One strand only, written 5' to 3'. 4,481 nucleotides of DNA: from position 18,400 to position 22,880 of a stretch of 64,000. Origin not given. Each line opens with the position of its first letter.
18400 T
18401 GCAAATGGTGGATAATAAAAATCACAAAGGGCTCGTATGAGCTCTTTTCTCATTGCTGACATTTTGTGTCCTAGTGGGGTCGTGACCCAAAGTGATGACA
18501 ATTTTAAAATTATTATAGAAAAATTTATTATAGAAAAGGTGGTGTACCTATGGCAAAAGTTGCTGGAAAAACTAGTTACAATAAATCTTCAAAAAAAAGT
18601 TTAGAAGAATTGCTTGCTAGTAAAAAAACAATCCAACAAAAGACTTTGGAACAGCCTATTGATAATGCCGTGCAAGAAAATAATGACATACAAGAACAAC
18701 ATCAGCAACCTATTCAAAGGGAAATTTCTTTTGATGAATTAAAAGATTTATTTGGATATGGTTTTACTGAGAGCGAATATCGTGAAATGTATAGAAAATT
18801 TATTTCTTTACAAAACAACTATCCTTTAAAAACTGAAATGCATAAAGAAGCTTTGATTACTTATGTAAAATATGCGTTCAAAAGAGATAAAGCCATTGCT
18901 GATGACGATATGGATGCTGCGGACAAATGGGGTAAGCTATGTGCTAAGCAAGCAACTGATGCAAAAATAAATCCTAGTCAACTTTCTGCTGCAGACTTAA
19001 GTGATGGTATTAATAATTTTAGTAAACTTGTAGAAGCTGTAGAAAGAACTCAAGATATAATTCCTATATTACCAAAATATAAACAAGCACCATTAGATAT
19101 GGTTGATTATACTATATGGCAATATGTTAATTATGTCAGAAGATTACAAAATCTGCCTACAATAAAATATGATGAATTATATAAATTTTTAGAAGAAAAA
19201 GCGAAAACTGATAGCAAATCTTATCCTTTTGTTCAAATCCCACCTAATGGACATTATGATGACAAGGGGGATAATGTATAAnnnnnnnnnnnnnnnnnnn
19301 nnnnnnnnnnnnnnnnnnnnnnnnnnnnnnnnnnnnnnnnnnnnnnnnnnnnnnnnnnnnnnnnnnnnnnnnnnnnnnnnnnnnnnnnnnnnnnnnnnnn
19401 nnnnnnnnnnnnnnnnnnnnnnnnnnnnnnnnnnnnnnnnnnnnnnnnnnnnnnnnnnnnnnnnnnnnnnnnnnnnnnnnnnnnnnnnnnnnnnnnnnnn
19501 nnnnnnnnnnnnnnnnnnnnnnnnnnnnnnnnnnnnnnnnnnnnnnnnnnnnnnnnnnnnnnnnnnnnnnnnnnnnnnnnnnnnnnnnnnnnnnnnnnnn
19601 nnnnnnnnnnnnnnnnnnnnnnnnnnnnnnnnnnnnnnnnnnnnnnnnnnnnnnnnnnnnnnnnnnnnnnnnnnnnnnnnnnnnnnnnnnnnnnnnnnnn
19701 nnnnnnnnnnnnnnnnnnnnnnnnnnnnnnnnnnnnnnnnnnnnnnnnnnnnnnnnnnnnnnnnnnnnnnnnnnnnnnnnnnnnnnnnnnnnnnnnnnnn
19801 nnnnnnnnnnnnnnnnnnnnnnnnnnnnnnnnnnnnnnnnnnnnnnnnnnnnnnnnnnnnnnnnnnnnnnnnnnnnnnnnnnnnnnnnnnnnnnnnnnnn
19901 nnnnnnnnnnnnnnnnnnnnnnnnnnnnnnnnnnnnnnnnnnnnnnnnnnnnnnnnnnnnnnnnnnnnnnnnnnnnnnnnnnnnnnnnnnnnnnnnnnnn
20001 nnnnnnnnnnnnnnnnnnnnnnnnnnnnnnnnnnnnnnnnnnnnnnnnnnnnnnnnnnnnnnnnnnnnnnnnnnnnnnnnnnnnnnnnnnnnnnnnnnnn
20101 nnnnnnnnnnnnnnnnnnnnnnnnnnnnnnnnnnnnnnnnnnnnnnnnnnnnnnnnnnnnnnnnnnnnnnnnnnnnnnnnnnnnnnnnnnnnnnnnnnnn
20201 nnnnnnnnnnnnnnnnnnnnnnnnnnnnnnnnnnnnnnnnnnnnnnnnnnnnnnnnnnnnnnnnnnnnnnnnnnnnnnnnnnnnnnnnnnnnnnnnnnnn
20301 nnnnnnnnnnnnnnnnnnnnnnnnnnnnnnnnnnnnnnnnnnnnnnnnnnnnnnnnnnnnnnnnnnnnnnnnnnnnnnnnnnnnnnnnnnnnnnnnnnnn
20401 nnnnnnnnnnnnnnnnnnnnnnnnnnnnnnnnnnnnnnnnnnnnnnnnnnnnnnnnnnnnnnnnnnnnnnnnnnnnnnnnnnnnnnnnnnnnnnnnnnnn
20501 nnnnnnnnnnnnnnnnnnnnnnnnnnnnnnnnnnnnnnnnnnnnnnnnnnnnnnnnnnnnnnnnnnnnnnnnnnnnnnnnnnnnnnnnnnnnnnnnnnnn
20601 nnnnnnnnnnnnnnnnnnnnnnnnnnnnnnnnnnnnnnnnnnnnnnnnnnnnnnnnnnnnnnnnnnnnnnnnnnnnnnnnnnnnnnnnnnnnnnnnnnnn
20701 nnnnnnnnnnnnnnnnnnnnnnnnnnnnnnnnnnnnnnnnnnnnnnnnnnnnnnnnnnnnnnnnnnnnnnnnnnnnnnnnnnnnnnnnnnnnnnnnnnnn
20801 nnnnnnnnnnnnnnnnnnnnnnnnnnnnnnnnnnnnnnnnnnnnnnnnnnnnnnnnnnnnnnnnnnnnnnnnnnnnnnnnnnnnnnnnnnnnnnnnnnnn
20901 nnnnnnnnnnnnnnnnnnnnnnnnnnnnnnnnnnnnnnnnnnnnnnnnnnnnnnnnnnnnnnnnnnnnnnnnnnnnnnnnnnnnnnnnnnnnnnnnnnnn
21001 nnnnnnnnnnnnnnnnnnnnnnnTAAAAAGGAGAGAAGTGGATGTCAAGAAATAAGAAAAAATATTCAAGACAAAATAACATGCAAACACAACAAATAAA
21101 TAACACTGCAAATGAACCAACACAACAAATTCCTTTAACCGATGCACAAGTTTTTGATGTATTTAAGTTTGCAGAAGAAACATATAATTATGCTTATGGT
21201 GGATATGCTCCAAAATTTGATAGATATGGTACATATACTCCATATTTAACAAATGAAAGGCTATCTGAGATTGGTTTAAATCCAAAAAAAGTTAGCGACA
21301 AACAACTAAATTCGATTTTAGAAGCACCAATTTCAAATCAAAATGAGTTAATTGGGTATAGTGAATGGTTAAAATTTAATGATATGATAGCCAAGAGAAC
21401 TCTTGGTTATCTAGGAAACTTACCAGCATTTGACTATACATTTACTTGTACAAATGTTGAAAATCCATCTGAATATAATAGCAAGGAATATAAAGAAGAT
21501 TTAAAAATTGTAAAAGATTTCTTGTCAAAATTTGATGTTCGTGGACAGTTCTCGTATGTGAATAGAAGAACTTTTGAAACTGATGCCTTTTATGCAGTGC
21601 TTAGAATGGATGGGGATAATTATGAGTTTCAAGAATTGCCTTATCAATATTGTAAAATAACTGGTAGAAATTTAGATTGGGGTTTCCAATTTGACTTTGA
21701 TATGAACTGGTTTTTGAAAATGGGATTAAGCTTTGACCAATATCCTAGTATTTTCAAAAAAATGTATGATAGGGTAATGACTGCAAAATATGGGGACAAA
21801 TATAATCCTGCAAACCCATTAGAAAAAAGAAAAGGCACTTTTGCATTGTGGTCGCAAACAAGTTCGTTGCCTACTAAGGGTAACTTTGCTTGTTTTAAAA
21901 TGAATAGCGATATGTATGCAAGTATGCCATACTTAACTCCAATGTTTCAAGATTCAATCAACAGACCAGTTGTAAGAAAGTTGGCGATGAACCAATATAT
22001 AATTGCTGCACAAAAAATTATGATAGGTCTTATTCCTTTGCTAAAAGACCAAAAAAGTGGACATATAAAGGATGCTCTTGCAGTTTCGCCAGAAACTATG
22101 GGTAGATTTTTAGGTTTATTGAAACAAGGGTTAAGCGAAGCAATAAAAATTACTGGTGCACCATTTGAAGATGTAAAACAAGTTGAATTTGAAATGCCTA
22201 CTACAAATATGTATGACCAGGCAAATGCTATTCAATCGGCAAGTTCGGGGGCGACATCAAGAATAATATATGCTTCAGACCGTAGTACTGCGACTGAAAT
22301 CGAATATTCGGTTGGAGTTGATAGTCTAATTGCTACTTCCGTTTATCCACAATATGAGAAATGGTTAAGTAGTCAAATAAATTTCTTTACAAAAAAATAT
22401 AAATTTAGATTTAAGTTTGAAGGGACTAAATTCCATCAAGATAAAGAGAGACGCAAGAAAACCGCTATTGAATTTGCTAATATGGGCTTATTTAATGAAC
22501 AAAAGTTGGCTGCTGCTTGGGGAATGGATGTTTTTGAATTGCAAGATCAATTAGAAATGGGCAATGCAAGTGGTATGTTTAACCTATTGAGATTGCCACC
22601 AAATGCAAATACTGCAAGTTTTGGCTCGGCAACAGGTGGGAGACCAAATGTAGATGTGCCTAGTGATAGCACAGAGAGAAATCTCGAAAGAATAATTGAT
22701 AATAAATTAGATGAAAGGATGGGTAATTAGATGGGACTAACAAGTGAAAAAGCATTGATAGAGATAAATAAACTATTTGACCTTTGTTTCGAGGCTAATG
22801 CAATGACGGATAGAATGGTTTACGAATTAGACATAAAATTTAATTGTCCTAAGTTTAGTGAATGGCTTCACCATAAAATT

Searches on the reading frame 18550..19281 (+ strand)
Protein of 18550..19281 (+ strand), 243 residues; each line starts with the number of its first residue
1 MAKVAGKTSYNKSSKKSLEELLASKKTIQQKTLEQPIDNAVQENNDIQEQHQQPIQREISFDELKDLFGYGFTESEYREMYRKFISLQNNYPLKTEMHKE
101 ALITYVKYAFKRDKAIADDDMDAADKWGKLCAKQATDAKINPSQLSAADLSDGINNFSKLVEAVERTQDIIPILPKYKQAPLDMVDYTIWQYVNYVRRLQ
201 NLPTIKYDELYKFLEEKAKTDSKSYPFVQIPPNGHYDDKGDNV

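Call 15: search_protein_families(library=ncbifam, proteins=[window:18550-19281:+], max_evalue=0.1)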
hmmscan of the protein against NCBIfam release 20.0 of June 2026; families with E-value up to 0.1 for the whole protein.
window:18550-19281:+ (243 aa): 2 families
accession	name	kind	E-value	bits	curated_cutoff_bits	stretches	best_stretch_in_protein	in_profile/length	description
NF010743.0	PRK14145.1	equivalog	0.054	13.4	186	1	29-107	21-98/200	nucleotide exchange factor GrpE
TIGR01552.1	phd_fam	subfamily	0.075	12.4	20.8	0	150-171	4-25/53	type II toxin-antitoxin system prevent-host-death family antitoxin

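Call 64: search_protein_families(library=pfam, proteins=[window:18550-19281:+], max_evalue=0.01)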
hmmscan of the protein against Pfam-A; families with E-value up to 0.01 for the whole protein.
window:18550-19281:+ (243 aa): 0 families

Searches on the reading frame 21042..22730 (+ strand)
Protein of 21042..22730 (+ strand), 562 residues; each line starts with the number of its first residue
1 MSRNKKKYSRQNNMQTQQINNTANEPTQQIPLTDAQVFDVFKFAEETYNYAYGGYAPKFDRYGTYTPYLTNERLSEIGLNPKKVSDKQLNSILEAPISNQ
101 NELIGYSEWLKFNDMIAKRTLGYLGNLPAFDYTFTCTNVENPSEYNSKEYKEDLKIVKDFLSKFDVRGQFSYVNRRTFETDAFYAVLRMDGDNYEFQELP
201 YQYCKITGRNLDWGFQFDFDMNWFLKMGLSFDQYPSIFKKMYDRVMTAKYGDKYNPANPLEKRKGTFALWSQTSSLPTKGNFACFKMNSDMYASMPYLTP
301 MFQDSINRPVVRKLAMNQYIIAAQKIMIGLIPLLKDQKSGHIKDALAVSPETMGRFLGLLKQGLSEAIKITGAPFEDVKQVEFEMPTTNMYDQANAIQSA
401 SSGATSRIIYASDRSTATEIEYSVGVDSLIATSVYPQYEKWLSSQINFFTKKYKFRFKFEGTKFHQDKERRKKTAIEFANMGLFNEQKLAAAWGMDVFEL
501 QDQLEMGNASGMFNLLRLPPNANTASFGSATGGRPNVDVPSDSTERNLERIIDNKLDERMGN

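Call 13: search_protein_families(library=pfam, proteins=[window:21042-22730:+], max_evalue=0.01)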
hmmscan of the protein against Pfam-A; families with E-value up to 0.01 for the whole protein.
window:21042-22730:+ (562 aa): 0 families

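Call 14: search_protein_families(library=phrogs, proteins=[window:21042-22730:+], max_evalue=0.001)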
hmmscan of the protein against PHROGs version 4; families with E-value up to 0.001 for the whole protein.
window:21042-22730:+ (562 aa): 1 family
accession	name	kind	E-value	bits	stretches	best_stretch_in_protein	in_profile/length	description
phrog_2739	-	head and packaging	3.3e-50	172.2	1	60-540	16-483/501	portal protein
